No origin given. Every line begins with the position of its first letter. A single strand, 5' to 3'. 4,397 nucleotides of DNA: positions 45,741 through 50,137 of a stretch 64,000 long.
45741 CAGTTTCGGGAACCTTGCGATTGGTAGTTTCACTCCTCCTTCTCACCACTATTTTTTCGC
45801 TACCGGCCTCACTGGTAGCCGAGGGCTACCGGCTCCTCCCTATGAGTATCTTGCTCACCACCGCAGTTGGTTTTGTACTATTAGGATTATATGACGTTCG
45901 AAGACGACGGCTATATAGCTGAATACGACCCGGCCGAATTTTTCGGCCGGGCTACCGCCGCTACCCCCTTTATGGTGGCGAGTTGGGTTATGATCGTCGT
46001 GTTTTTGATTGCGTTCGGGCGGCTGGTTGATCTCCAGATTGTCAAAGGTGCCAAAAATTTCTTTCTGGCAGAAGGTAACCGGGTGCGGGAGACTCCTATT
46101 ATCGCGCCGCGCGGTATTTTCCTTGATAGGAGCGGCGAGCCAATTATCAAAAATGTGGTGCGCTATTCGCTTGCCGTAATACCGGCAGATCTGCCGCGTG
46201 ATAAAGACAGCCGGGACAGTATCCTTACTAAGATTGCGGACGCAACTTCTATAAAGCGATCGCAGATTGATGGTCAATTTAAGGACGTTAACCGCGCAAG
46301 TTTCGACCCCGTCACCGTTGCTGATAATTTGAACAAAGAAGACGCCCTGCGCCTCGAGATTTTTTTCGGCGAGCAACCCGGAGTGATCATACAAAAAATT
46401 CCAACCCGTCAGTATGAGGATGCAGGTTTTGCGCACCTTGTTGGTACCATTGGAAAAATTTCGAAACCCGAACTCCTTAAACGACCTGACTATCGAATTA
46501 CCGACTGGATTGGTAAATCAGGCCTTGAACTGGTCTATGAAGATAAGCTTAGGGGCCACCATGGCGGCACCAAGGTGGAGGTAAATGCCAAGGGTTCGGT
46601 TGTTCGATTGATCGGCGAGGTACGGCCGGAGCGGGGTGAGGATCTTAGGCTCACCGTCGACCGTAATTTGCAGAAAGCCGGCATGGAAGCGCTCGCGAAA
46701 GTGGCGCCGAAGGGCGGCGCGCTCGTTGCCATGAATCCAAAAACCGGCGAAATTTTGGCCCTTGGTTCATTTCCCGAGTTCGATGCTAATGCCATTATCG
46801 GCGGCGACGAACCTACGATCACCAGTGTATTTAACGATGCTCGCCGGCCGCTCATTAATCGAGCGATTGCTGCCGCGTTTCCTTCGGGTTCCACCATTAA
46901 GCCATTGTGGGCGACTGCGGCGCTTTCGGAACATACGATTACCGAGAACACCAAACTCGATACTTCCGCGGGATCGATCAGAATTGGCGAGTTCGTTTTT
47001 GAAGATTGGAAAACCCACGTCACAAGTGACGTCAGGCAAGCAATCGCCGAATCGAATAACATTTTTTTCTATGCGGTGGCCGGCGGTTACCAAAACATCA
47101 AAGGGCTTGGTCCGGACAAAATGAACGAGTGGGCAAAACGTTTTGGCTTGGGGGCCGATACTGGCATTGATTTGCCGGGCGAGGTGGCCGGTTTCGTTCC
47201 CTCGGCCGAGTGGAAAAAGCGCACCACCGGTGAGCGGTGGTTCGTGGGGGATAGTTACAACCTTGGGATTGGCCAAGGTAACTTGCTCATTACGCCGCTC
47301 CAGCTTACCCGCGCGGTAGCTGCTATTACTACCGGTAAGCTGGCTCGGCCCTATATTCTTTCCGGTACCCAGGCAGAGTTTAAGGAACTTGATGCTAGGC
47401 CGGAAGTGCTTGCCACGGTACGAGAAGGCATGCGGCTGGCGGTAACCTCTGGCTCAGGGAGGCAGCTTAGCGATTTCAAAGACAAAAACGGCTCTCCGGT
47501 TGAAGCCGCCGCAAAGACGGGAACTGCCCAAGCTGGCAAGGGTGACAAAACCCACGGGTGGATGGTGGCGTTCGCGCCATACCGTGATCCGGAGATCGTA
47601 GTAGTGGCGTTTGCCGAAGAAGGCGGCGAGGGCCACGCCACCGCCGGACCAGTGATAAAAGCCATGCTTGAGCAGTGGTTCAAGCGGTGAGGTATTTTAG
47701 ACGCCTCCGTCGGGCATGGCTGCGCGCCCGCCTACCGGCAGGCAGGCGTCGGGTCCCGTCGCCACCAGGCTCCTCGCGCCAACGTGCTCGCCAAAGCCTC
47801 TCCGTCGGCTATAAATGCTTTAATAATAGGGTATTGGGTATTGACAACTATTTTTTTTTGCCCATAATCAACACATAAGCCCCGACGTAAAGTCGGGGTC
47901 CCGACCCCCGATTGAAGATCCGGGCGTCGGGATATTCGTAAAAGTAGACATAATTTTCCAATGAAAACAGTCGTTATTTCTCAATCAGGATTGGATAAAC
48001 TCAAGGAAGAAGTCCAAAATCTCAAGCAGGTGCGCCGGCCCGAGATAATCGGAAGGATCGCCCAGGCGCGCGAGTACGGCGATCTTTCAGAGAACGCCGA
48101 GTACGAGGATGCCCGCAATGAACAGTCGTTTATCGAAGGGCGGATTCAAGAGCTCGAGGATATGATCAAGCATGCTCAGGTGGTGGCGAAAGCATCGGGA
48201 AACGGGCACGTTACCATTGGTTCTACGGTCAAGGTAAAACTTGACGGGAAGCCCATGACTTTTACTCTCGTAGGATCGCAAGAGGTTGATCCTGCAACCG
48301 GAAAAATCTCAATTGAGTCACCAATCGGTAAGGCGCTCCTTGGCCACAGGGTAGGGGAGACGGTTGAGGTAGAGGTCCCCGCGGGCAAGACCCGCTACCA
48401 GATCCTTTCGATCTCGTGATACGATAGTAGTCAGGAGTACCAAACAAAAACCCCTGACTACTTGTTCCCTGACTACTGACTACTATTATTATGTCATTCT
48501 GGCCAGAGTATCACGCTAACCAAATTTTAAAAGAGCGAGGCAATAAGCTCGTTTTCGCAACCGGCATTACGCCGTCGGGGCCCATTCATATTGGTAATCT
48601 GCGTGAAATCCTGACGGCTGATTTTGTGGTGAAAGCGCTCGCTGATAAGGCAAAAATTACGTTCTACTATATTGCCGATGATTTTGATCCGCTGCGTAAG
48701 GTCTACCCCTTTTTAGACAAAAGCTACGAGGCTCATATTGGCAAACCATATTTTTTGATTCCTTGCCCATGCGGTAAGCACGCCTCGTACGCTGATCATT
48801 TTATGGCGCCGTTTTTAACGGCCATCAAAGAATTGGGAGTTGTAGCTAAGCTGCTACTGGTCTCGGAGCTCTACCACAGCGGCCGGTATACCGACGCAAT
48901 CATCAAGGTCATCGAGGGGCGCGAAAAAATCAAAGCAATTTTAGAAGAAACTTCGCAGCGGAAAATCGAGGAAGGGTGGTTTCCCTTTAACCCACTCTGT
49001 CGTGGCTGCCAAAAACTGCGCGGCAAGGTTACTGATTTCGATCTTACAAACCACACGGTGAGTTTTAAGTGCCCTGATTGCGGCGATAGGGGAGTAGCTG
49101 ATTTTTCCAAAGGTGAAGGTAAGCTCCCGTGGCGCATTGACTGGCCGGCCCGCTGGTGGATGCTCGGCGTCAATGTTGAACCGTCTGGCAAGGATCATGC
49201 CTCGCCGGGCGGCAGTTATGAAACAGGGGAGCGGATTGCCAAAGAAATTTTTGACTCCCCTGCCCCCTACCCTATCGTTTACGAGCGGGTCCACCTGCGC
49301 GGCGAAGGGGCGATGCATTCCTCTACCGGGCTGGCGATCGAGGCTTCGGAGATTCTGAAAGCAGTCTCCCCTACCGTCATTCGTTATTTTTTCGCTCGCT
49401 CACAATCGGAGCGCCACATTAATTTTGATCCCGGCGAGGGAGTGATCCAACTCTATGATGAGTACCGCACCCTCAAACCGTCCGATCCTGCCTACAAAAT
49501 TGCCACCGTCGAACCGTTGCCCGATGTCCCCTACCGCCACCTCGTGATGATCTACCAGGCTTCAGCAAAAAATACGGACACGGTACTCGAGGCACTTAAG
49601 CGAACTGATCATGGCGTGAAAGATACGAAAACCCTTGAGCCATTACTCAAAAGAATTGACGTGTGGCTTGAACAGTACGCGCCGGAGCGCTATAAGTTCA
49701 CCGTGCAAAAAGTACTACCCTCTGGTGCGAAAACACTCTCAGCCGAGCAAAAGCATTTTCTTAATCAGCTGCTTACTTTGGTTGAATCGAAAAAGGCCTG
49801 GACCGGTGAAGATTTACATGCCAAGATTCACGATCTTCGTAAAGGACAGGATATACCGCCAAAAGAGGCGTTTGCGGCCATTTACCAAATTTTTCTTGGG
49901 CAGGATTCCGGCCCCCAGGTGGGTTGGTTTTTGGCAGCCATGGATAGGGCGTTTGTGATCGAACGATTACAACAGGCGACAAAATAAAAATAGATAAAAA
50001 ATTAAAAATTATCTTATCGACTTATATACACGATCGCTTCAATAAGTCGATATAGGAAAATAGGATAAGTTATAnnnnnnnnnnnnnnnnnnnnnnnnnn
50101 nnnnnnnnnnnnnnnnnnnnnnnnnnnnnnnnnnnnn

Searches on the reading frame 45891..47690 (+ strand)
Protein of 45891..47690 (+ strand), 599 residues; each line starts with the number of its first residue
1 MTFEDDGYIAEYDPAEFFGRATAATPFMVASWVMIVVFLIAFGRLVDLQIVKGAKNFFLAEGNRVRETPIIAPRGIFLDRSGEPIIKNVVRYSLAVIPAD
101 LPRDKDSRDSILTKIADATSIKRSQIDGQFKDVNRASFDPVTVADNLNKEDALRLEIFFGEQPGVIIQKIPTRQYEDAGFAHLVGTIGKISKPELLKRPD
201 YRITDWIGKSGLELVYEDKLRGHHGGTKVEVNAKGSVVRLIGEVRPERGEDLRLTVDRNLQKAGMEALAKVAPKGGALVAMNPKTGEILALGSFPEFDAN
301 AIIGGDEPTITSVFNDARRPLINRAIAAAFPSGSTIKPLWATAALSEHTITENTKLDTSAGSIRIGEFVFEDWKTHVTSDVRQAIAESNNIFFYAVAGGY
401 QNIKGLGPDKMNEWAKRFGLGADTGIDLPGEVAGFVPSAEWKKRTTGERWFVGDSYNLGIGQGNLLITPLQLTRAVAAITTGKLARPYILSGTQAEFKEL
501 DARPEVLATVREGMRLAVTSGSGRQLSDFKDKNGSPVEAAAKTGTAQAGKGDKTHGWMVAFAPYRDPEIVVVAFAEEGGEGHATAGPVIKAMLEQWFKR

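Call 100: search_protein_families(library=pfam, proteins=[window:45891-47690:+], max_evalue=0.001)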
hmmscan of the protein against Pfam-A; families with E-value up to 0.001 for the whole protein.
window:45891-47690:+ (599 aa): 2 families
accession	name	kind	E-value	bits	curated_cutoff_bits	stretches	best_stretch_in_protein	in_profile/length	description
PF00905.27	Transpeptidase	-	6e-60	203.4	22.1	1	276-593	1-298/299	Penicillin binding protein transpeptidase domain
PF03717.20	PBP_dimer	-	4.2e-34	119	24.4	1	70-239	2-177/180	Penicillin-binding Protein dimerisation domain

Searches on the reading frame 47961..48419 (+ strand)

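Call 101: search_protein_families(library=pfam, proteins=[window:47961-48419:+], max_evalue=0.001)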
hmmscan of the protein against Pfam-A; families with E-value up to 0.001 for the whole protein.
window:47961-48419:+ (152 aa): 2 families
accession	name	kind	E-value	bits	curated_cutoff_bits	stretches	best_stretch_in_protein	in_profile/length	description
PF03449.20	GreA_GreB_N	-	6e-30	103.7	24.5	1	5-74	2-71/71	Transcription elongation factor, N-terminal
PF01272.25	GreA_GreB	-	2e-27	95.4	26.9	1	81-152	3-76/77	Transcription elongation factor, GreA/GreB, C-term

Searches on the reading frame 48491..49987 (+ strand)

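Call 101: search_protein_families(library=pfam, proteins=[window:48491-49987:+], max_evalue=0.001)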
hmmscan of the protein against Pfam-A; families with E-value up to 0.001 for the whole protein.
window:48491-49987:+ (498 aa): 3 families
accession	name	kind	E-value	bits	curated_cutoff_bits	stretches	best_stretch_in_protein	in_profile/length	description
PF01921.24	tRNA-synt_1f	-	5e-111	371.5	27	1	3-329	2-336/360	tRNA synthetases class I (K)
PF19269.4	Anticodon_2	-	2.2e-07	31.8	23.6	1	380-496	28-140/141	Anticodon binding domain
PF09334.17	tRNA-synt_1g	-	0.00032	20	20.1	0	273-308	326-361/391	tRNA synthetases class I (M)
